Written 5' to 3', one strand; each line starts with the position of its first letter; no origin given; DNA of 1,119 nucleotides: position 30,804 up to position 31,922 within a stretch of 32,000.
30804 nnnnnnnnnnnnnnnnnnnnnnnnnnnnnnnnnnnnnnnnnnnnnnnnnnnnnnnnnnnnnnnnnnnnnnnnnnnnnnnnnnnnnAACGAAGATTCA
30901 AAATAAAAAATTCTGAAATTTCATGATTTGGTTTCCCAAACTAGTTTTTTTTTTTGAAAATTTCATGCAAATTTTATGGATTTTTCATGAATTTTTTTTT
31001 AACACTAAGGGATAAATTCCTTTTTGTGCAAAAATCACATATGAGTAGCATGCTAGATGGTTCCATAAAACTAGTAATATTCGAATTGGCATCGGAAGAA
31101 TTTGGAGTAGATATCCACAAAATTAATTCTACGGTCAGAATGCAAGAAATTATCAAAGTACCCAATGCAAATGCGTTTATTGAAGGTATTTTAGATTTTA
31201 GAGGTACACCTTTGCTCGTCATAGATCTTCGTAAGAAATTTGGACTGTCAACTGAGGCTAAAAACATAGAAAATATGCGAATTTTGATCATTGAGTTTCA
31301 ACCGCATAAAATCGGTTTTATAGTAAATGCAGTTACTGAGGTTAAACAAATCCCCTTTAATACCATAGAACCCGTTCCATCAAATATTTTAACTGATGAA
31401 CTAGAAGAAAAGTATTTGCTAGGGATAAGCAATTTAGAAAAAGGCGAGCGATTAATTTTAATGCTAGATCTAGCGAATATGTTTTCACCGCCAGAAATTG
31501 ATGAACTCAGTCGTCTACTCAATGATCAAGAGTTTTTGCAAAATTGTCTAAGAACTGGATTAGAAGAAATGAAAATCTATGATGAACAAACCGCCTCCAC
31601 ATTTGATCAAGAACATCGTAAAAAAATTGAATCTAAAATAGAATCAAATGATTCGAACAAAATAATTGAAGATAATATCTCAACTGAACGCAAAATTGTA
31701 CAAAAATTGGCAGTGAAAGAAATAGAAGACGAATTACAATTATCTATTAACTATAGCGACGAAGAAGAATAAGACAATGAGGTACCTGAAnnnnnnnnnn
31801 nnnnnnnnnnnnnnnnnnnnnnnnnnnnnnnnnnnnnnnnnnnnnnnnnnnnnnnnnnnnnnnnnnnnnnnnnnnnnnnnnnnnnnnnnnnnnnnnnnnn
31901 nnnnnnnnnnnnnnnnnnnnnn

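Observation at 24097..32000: Chemotaxis-type cluster whose core is replaced by uncharacterised genes: best candidate for a novel CheY-linked module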

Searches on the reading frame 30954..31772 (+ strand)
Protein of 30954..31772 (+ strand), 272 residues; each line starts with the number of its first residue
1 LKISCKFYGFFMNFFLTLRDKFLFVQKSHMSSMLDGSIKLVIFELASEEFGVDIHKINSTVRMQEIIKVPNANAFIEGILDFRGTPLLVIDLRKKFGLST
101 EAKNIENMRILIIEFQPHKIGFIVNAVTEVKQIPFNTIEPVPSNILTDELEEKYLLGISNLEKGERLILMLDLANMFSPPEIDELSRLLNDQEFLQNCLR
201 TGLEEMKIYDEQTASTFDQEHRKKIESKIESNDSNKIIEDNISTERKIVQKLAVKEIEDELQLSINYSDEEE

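Call 4: search_protein_families(library=pfam, proteins=[window:30954-31772:+], max_evalue=1)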
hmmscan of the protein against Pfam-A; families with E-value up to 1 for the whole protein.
window:30954-31772:+ (272 aa): 1 family
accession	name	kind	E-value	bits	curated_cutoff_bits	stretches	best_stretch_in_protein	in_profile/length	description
PF01584.24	CheW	-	1e-29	103.3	23.5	1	40-178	2-135/138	CheW-like domain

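Call 48: search_protein_families(library=ncbifam, proteins=[window:31038-31769:+], max_evalue=0.1)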
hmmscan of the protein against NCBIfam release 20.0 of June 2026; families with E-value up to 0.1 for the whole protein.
window:31038-31769:+ (244 aa): 1 family
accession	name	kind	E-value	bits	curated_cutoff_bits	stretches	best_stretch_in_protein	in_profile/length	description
NF007903.0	PRK10612.1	equivalog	3e-18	66.1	260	1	11-155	18-157/167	chemotaxis protein CheW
